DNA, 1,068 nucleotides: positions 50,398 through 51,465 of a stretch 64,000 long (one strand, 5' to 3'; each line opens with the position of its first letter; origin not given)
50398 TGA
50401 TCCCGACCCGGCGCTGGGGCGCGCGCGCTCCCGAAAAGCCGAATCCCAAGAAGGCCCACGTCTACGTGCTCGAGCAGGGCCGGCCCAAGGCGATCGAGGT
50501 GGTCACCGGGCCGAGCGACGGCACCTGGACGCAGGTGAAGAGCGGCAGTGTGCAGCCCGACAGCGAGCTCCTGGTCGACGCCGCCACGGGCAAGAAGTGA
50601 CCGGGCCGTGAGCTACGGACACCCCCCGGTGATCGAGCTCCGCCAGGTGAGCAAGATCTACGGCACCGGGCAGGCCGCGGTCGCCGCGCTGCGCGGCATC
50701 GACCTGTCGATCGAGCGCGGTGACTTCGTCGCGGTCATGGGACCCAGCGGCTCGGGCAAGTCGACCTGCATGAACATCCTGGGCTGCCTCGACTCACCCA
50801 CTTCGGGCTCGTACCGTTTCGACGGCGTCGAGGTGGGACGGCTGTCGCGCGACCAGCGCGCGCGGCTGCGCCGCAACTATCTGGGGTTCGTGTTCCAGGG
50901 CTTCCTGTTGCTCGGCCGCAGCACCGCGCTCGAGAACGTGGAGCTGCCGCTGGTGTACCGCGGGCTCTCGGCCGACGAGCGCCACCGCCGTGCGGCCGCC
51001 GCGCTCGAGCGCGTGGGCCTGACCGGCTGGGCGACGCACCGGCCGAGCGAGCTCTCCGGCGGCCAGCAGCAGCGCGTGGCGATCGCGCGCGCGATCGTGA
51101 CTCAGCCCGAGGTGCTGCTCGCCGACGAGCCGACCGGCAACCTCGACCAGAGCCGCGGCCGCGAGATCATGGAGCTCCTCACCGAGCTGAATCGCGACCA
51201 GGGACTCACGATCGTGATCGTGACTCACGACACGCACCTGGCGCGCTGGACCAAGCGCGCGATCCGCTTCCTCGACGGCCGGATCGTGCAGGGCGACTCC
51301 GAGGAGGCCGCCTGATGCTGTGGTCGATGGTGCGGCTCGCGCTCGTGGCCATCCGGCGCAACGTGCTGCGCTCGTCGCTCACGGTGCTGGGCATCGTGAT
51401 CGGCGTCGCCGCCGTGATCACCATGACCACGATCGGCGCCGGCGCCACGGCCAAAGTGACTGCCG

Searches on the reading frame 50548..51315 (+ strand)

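Call 65: search_protein_families(library=pfam, proteins=[window:50548-51315:+], max_evalue=0.001)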
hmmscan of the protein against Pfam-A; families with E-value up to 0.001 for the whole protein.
window:50548-51315:+ (255 aa): 3 families
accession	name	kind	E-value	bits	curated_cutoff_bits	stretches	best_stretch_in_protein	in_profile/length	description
PF00005.33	ABC_tran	-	7.2e-33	114.5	25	1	48-196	1-136/137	ABC transporter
PF13304.12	AAA_21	-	5.2e-06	27.2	27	0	166-231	235-302/304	AAA domain, putative AbiEii toxin, Type IV TA system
PF02463.25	SMC_N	-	0.00027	20.9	40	0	166-232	134-202/220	RecF/RecN/SMC N terminal domain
